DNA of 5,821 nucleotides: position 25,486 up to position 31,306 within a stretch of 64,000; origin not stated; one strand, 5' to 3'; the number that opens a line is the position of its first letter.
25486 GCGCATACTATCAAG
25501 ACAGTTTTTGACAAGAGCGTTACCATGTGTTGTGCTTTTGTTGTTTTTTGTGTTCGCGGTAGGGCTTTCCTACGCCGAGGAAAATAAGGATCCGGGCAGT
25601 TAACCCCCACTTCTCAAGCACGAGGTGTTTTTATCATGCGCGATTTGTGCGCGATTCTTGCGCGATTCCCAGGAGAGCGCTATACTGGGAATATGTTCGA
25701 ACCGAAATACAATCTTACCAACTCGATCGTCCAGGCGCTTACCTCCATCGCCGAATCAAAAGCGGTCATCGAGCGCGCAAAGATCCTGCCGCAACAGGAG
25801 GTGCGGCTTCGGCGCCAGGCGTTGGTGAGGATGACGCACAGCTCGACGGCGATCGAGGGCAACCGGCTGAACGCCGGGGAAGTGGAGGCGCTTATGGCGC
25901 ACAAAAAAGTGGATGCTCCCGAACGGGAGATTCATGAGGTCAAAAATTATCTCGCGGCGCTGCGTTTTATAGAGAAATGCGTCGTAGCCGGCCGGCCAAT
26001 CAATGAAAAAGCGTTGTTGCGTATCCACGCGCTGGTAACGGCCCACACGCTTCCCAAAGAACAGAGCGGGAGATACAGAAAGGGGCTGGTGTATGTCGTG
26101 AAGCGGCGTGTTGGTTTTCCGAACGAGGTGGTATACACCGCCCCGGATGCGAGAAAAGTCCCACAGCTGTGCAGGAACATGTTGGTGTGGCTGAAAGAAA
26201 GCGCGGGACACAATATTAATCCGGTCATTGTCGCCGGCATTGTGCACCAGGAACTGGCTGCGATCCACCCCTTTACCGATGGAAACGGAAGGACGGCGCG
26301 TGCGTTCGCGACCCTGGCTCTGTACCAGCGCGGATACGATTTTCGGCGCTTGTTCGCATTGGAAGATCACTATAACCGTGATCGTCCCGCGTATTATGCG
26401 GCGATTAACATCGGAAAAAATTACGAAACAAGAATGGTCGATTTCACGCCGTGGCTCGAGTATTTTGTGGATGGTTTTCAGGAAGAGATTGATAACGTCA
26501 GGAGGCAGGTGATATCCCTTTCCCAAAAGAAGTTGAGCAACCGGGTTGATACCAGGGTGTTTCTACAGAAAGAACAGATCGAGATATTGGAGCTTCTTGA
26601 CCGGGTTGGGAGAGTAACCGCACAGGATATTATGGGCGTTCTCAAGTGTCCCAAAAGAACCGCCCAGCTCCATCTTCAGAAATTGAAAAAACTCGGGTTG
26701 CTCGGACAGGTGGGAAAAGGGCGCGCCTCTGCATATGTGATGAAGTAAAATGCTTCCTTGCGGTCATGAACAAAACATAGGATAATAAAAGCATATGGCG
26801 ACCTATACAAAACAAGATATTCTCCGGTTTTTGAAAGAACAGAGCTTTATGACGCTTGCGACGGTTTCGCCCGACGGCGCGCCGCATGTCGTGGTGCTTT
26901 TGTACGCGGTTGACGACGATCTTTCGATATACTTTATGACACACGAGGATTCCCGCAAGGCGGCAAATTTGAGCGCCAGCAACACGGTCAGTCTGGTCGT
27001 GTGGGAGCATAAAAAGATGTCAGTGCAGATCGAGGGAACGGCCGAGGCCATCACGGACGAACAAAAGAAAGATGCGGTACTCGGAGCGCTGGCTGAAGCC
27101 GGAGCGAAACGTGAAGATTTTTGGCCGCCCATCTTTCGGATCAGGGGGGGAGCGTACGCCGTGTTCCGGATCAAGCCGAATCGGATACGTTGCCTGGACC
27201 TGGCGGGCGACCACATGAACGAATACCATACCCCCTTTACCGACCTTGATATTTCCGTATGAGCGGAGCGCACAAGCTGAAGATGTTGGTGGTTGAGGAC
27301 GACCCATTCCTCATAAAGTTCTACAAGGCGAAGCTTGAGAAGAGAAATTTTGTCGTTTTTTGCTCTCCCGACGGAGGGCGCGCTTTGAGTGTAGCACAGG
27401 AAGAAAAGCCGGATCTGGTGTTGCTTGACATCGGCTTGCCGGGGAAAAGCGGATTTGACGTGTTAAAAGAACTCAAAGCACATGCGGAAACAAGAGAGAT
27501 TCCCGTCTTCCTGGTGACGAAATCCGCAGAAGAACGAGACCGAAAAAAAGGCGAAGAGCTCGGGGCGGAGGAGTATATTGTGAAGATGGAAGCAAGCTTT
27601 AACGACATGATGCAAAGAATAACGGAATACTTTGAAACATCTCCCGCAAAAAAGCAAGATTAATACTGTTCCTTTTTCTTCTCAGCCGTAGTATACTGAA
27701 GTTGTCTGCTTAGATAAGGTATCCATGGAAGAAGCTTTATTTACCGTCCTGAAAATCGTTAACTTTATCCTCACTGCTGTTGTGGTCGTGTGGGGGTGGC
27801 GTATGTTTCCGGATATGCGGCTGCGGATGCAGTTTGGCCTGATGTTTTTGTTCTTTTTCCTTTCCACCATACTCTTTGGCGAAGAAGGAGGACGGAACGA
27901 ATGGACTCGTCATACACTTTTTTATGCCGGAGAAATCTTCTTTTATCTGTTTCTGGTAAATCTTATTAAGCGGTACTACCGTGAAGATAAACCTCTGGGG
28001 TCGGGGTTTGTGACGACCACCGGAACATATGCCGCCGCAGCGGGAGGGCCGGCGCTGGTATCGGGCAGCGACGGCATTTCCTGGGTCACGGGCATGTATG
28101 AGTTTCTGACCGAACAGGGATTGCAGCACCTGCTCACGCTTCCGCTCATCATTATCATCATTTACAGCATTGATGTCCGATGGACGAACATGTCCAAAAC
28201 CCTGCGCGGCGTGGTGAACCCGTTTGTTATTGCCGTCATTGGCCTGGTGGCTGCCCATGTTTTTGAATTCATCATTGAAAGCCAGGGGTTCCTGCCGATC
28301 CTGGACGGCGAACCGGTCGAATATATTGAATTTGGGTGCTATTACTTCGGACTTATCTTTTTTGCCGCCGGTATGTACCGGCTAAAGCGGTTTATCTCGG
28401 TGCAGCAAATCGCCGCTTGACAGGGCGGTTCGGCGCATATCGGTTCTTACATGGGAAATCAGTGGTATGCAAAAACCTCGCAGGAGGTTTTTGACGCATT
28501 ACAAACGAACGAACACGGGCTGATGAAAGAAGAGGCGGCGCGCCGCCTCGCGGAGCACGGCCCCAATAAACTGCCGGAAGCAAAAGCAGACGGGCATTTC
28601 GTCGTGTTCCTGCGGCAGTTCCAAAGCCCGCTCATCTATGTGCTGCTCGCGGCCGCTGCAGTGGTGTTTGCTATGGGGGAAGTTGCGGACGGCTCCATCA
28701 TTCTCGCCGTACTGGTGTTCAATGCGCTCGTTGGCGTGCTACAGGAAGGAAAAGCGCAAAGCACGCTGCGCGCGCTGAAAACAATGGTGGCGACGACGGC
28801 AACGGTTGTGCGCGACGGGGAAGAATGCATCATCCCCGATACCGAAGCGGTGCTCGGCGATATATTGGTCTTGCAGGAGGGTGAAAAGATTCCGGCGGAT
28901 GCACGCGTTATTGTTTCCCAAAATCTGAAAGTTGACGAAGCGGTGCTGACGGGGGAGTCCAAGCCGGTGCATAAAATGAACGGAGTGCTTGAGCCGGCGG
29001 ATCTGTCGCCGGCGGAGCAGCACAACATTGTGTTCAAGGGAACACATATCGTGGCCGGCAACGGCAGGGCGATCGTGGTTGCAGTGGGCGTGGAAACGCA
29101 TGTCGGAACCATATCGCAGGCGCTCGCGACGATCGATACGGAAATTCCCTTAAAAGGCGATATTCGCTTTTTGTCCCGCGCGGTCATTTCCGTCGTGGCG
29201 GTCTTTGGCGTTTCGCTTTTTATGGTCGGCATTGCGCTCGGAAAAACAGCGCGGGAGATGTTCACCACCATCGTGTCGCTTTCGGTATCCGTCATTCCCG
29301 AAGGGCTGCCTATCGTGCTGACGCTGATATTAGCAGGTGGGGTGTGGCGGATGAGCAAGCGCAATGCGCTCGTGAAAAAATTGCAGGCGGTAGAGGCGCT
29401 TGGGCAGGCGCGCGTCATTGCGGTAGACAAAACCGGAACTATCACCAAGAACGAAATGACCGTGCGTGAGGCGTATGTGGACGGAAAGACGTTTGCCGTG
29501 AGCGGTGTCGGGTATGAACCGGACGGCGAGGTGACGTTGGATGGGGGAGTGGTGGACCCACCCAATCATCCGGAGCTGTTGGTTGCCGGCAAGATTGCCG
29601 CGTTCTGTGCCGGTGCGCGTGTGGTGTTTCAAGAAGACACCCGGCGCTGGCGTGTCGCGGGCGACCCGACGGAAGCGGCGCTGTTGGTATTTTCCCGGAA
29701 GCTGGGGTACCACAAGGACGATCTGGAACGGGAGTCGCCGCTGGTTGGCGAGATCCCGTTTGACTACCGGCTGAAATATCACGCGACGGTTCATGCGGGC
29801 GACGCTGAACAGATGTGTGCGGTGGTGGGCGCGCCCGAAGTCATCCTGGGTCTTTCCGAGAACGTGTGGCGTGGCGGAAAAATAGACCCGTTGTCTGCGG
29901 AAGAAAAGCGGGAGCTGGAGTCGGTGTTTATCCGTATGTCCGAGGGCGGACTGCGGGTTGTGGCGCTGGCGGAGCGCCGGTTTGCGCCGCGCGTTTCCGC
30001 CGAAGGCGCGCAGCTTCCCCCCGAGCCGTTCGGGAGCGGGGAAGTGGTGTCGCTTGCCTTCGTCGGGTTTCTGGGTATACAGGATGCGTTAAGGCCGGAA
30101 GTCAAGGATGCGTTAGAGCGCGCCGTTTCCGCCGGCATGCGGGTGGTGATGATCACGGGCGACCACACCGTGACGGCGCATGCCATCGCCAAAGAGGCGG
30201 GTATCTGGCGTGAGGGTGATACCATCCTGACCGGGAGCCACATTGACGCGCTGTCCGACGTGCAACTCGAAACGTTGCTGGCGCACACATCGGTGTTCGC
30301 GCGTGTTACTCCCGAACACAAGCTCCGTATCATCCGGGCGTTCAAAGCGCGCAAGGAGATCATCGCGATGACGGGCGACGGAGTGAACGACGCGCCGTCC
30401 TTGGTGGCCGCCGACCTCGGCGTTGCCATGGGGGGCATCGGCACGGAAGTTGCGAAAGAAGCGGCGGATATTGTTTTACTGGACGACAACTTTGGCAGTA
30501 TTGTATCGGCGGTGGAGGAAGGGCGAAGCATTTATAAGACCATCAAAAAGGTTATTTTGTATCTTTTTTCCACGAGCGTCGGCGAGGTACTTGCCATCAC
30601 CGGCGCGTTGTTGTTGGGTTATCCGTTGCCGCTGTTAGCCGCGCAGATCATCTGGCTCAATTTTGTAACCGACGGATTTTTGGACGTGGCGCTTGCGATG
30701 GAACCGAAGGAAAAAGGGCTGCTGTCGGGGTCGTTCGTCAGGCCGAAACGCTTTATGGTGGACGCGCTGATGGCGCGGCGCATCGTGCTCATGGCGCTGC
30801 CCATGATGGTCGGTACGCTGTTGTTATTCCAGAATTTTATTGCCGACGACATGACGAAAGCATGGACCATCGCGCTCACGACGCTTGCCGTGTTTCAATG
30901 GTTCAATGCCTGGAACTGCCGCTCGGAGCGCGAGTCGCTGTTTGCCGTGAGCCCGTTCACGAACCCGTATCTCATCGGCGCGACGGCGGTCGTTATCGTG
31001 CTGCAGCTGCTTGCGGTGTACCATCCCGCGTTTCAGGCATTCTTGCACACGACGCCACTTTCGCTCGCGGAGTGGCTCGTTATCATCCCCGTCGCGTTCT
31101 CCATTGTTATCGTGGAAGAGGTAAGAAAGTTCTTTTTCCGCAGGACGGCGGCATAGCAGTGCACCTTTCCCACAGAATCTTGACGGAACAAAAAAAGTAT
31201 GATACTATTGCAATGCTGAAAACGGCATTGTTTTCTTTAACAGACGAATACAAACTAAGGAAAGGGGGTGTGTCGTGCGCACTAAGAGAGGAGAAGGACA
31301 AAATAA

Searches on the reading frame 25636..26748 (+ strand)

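Call 8: search_protein_families(library=pfam, proteins=[window:25636-26748:+], max_evalue=0.001)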
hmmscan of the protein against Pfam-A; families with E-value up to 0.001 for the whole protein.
window:25636-26748:+ (370 aa): 1 family
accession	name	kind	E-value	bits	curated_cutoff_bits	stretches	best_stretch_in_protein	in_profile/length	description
PF02661.23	Fic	-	3.7e-16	60.2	24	1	121-229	1-93/93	Fic/DOC family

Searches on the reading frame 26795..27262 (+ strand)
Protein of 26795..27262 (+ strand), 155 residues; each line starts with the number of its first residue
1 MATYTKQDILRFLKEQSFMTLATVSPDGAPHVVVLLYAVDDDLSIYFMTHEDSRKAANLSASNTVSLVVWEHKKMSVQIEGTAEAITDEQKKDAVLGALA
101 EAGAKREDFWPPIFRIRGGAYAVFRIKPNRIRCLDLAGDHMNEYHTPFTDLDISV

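Call 79: search_protein_families(library=pfam, proteins=[window:26795-27262:+], max_evalue=0.001)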
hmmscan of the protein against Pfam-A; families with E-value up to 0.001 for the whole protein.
window:26795-27262:+ (155 aa): 3 families
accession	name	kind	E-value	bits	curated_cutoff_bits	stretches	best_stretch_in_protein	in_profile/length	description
PF01243.27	PNPOx_N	-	8.3e-24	84.7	28.1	1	7-132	3-117/120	Pyridoxamine 5'-phosphate oxidase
PF12900.13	Pyridox_ox_2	-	1.1e-14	55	27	1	6-131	2-136/140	Pyridoxamine 5'-phosphate oxidase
PF16242.11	Pyrid_ox_like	-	3e-08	33.7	28.8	1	14-95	11-94/149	Pyridoxamine 5'-phosphate oxidase like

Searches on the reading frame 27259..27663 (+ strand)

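Call 79: search_protein_families(library=pfam, proteins=[window:27259-27663:+], max_evalue=0.001)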
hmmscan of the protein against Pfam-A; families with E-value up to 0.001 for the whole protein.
window:27259-27663:+ (134 aa): 1 family
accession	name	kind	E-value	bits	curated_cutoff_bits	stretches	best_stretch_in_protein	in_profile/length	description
PF00072.30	Response_reg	-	6.5e-22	78.2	30.2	1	10-121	2-110/111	Response regulator receiver domain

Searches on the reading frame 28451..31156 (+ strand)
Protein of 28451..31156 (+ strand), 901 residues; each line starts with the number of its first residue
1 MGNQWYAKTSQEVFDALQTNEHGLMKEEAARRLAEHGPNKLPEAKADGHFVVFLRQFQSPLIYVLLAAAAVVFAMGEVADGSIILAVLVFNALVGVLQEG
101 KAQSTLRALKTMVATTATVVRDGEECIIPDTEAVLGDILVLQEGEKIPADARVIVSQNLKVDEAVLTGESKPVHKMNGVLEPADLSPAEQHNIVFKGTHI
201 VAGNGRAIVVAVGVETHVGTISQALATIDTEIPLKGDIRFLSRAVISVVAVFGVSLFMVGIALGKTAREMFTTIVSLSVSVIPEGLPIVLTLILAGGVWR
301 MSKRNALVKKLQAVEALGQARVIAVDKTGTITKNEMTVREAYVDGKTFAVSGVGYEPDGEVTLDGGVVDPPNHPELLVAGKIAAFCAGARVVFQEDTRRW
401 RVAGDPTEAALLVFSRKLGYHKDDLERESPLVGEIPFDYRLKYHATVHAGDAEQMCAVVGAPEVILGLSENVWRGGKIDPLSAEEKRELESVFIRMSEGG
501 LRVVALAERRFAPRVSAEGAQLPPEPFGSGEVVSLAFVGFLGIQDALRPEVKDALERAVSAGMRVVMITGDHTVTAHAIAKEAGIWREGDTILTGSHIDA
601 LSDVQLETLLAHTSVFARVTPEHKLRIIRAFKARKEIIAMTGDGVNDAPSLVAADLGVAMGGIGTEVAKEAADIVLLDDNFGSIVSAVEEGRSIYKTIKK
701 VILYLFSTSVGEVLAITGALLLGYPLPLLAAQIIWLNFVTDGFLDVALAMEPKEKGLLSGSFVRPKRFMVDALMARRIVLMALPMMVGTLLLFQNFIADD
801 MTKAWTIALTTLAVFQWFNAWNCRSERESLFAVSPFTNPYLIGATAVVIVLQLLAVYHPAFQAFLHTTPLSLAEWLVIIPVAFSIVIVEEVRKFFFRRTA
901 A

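Call 8: search_protein_families(library=pfam, proteins=[window:28451-31156:+], max_evalue=0.001)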
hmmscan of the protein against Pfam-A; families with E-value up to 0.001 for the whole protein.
window:28451-31156:+ (901 aa): 7 families
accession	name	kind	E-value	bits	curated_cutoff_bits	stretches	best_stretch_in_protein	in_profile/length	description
PF00689.26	Cation_ATPase_C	-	7.5e-45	153.3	27.3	1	725-895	1-175/175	Cation transporting ATPase, C-terminus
PF00122.25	E1-E2_ATPase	-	2.3e-40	138.5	28.1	1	112-304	2-181/181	E1-E2 ATPase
PF00690.31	Cation_ATPase_N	-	1.3e-19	70.1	20.4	1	5-71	1-68/69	Cation transporter/ATPase, N-terminus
PF00702.32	Hydrolase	-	5.3e-19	69.8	26.4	1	533-655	83-191/191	haloacid dehalogenase-like hydrolase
PF13246.12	Cation_ATPase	-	4.5e-16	59.1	21.7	1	386-470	3-89/91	Cation transport ATPase (P-type)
PF08282.18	Hydrolase_3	-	4.9e-06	26.9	20.9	0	631-686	199-253/255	haloacid dehalogenase-like hydrolase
PF12710.13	HAD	-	0.00015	22.7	27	1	546-650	85-187/189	haloacid dehalogenase-like hydrolase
